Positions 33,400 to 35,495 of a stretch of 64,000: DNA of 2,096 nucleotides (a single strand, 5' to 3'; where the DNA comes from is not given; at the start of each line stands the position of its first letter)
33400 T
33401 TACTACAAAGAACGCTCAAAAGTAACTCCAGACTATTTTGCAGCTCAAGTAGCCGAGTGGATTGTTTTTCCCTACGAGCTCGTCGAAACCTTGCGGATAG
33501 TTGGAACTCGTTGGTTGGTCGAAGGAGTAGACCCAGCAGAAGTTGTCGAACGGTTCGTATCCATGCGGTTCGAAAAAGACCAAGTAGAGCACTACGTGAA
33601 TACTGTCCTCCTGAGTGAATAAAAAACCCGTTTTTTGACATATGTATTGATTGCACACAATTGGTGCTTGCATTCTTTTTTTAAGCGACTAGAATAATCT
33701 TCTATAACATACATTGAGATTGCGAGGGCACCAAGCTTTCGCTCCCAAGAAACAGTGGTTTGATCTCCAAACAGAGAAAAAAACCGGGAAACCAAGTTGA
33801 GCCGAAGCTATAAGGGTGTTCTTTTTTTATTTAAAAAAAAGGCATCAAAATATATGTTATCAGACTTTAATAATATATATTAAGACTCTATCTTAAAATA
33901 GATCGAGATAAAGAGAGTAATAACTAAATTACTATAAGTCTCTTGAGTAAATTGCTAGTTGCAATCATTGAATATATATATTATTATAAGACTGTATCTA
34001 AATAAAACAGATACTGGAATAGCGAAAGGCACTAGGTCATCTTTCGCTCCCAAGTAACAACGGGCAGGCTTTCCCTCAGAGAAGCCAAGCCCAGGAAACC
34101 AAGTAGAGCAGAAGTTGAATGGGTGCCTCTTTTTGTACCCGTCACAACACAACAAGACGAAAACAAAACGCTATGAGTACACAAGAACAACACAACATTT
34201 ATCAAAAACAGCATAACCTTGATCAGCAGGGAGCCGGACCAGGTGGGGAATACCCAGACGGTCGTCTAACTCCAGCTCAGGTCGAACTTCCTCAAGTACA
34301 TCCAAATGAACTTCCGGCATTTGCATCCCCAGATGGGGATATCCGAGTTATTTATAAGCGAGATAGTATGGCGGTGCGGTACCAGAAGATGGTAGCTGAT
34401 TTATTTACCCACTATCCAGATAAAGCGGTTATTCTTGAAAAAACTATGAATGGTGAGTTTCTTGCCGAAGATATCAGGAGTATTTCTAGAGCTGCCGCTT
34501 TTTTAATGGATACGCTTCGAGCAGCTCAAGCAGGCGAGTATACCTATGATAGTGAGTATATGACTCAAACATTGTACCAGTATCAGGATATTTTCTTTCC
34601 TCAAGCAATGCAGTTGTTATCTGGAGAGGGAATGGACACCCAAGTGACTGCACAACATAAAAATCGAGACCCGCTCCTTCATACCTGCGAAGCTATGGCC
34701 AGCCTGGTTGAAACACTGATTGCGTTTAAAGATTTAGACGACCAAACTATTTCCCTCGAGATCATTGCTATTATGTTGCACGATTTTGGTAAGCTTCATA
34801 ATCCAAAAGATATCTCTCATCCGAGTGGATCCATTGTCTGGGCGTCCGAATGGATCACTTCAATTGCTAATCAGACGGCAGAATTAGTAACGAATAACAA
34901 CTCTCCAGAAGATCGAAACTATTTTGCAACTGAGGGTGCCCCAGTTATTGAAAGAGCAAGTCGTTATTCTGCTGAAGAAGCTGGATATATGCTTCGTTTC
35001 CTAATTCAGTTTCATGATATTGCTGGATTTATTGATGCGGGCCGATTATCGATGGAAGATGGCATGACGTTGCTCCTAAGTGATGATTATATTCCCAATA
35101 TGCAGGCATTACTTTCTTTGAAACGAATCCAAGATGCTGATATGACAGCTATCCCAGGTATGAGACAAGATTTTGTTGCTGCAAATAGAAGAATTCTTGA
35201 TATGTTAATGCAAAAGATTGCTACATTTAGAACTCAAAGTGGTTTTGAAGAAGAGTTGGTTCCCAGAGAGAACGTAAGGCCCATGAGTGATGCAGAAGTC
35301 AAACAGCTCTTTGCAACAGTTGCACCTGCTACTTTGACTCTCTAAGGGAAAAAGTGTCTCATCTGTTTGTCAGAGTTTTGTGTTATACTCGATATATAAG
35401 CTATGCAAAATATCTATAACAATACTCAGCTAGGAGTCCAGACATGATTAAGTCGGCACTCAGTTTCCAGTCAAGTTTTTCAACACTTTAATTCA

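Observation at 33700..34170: Two tandem copies of an unclassified ~110-nt structured-RNA-like element upstream of an HD-domain gene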

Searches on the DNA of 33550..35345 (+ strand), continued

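Call 88: search_with_rna_model(model_id=R1, sources=[L037, L038, L039, L040, L041], max_evalue=10, show_alignments=4)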
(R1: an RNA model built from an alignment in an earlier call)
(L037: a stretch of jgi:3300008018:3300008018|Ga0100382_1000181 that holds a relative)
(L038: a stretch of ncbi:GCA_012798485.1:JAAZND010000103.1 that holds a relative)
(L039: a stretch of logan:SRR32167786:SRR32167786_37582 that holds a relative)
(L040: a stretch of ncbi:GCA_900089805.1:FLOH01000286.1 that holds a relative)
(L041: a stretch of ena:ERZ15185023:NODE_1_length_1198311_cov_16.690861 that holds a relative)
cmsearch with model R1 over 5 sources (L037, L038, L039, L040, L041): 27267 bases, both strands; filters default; matches with E-value up to 10: 5.
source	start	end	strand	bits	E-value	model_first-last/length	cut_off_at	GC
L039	2357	2457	+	81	2.5e-17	1-102/102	no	0.48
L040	5036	5168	+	62.8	5.7e-13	1-102/102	no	0.39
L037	2351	2484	+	58.2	6.9e-12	1-102/102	no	0.37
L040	4727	4860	+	47.4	2.7e-09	1-102/102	no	0.4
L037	4664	4798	+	46.9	3.5e-09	1-102/102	no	0.35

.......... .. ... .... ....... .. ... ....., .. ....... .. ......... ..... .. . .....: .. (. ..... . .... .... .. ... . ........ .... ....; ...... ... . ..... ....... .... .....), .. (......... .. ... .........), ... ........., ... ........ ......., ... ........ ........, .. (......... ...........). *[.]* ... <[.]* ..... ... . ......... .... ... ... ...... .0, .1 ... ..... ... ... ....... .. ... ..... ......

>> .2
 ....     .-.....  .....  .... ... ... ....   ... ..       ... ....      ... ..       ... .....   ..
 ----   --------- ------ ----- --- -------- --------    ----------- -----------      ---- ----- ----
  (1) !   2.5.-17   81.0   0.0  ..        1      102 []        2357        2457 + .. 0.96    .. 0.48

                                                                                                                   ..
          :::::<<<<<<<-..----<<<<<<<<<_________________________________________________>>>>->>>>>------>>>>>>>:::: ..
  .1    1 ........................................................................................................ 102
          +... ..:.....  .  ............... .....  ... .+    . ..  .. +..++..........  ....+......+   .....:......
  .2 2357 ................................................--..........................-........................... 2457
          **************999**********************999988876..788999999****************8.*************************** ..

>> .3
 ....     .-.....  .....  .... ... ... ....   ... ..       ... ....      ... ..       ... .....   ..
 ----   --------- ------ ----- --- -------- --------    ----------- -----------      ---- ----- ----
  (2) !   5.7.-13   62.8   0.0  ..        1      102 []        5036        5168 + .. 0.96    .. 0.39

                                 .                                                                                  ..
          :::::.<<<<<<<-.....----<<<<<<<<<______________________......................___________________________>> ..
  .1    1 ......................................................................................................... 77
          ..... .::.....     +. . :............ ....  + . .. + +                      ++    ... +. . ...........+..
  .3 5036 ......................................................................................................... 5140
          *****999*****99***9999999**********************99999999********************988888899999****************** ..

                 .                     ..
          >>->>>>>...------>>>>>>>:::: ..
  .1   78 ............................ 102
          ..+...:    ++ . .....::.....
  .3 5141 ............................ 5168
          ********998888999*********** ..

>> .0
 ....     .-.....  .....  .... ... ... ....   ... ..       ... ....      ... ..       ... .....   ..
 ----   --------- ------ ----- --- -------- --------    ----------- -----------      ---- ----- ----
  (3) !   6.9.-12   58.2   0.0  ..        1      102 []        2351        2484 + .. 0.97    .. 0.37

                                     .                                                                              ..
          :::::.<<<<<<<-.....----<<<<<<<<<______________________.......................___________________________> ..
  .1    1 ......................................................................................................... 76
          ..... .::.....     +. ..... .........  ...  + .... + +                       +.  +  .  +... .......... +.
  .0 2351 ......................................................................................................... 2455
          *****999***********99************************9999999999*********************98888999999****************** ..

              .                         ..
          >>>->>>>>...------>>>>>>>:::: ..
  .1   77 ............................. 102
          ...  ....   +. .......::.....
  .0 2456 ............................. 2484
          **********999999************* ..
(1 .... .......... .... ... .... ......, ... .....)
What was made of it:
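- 32981..33622 (+): Upstream gene: Gpt-type 6-oxopurine phosphoribosyltransferase. It is a neighbour here. In other genomes the same RNA precedes it. In L037 and L039 the RNA lies upstream of the PRTase-guaA homologues (call 88).
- On Tandem homologous riboswitches: L040 is also tandem (call 88).
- L037 has separate elements before PRTase-guaA and before another gene (call 88). One genome carries copies before two different operons (L037, call 88).
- Tried and rejected: L038 (Beckwithbacteria) and L041 have related PRTases but no element within the DNA held (call 88).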

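Call 90: search_with_rna_model(model_id=R1, sources=[window, L001, L002, L003, L004, L005, L006, L007, L008, L009, L010, L011, L012, L013, L014, L015, L016, L017, L018, L019, L020, L021, L022, L023, L024, L026, L027, L029, L030, L032, L033, L034, L036, L037, L038, L039, L040, L041], max_evalue=0.01, make_alignment=true)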
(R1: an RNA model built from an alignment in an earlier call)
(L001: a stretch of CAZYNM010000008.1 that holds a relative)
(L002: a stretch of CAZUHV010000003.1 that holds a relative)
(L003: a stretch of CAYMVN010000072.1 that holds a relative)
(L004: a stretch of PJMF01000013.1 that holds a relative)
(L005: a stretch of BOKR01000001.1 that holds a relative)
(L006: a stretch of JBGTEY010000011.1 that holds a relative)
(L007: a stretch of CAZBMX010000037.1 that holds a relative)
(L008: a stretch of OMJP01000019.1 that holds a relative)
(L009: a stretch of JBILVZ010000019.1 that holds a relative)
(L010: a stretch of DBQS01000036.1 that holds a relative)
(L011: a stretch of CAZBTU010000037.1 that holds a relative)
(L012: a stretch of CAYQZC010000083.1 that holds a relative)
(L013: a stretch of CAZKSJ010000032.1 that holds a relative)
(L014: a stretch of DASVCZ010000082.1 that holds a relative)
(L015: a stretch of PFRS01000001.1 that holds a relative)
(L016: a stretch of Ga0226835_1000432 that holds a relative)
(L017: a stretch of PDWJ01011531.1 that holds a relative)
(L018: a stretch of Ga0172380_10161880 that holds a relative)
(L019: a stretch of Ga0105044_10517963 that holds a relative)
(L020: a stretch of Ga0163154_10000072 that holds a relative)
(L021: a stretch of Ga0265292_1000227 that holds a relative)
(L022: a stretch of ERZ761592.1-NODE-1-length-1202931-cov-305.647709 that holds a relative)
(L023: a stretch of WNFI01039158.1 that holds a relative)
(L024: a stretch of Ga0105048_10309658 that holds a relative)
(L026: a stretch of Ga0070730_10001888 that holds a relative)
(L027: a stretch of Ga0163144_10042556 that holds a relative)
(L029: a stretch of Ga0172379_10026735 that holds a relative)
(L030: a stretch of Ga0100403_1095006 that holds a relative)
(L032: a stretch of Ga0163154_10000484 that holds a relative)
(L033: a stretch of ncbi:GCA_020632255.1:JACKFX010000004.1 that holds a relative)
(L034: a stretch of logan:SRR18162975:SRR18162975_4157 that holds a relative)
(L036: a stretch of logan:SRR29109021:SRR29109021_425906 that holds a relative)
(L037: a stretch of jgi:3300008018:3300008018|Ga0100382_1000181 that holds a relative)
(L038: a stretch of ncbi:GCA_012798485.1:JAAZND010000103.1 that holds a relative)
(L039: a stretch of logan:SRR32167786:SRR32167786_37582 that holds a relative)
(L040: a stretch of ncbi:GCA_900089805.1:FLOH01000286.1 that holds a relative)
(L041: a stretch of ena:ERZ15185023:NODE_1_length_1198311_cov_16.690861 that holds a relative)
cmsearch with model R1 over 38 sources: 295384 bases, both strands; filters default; matches with E-value up to 0.01: 44.
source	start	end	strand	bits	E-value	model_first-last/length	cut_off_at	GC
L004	3421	3515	-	88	5.6e-18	1-102/102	no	0.51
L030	200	302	-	87.8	6.3e-18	1-102/102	no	0.47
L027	5600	5692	-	86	1.7e-17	1-102/102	no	0.45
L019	1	93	-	85.8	1.9e-17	1-102/102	no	0.45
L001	3670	3777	+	85.2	2.6e-17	1-102/102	no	0.43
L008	2117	2220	+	84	5.1e-17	1-102/102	no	0.48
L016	589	682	+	83.1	8.3e-17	1-102/102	no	0.48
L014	302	401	-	82.8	9.7e-17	1-102/102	no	0.53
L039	2357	2457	+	81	2.7e-16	1-102/102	no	0.48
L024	1538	1627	+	80.9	2.8e-16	1-102/102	no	0.46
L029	5480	5586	-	80.8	3.1e-16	1-102/102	no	0.46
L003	4513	4616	-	80.2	4.1e-16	1-102/102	no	0.45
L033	2516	2617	+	80.2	4.2e-16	1-102/102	no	0.4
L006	4285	4384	-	79.9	5e-16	1-102/102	no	0.44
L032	2394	2483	+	79.6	5.8e-16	1-102/102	no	0.49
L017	159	267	+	79.4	6.6e-16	1-102/102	no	0.43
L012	4126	4216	-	78.2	1.2e-15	1-102/102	no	0.43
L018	335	426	-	76.9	2.6e-15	1-102/102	no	0.51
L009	3208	3301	-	76.5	3.2e-15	1-102/102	no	0.43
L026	7207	7299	-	74.9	7.8e-15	1-102/102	no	0.49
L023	1235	1328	+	74.2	1.2e-14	1-102/102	no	0.56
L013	1974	2076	+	74.1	1.2e-14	1-102/102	no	0.44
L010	5165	5267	+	73.6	1.6e-14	1-102/102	no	0.43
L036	932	1038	+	72.8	2.5e-14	1-102/102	no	0.43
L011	7439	7552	-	71.3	5.8e-14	1-102/102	no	0.45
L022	1228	1315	+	68.5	2.6e-13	1-102/102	no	0.48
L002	6238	6369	+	68.4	2.8e-13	1-102/102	no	0.36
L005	2938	3059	+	68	3.4e-13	1-102/102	no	0.42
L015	1335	1441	-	66.6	7.3e-13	1-102/102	no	0.44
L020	10471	10556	-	62.9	5.8e-12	1-102/102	no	0.51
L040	5036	5168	+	62.8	6.1e-12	1-102/102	no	0.39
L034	2494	2604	+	61.7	1.1e-11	1-102/102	no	0.45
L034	2842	2958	+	60.2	2.6e-11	1-102/102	no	0.54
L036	1231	1347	+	59.9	3e-11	1-102/102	no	0.53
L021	12862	12965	-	59.3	4.2e-11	1-102/102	no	0.44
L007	4003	4137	+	59.1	4.6e-11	1-102/102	no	0.49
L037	2351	2484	+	58.2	7.5e-11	1-102/102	no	0.37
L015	988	1109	-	54.4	6e-10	1-102/102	no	0.51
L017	482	602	+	52.4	1.8e-09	1-102/102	no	0.51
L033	2809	2928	+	51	3.9e-09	1-102/102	no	0.5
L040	4727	4860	+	47.4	3e-08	1-102/102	no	0.4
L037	4664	4798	+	46.9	3.7e-08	1-102/102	no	0.35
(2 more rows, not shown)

Alignment A7: 44 matches aligned to the model, 145 columns, each read 5' to 3' on its own strand. Consensus structure (alignment columns), stored with it:
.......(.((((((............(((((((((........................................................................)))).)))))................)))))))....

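Call 95: search_rna_families(sources=[L018, L019, L023, L024, L030, L022, L016, L036], threshold=evalue, max_evalue=5)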
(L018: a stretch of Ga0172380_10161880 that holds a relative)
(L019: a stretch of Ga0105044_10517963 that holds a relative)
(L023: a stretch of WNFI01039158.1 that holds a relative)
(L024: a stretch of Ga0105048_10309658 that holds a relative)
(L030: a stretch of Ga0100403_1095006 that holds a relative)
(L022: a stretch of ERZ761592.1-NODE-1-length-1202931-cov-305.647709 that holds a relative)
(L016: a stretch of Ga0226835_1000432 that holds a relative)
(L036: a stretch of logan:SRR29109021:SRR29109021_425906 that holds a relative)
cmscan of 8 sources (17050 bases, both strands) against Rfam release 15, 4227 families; matches with E-value up to 5: 1.
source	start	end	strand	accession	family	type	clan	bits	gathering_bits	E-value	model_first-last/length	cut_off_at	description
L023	1261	1298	+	RF01323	CRISPR-DR10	Gene; CRISPR;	-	26.7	39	0.023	1-37/37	no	CRISPR RNA direct repeat element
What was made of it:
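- On Any Rfam 15 family (4227 covariance models): Eight homologous loci at E<=5: one sub-threshold CRISPR-DR10 hit in one locus (call 95).
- Nothing on eight homologous loci either (call 95).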

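Call 100: search_with_rna_model(model_id=R1, source=window, filters=off, max_evalue=5)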
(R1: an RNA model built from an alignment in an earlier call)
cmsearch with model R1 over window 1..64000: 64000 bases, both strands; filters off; matches with E-value up to 5: 15.
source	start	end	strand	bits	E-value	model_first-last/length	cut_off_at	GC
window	33721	33825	+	79.3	1.5e-16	1-102/102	no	0.47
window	34021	34132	+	69.7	2.9e-14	1-102/102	no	0.52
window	4057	4148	+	14.3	0.52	1-102/102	no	0.37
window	52517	52586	+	13.9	0.66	1-102/102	no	0.26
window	31374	31408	-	12.4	1.5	1-102/102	no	0.34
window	19363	19424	+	11.5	2.5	1-102/102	no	0.31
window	49554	49642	+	11.3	2.7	1-102/102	no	0.4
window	8544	8576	-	11.3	2.7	1-102/102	no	0.42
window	29204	29244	+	11.3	2.7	1-102/102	no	0.49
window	46856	46908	-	11.2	2.9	1-102/102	no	0.32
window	19874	19915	+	11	3.3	1-102/102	no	0.48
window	18463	18561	+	10.8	3.5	1-102/102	no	0.41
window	10697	10750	-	10.8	3.6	1-102/102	no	0.3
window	63342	63400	+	10.3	4.8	1-102/102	no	0.44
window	32708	32765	-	10.2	5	1-102/102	no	0.41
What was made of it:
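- Checked: The next best hit in the window, with filters off, scores 14 bits (call 100).
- Tried and rejected: With filters off the next hit scores 14 bits (call 100).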
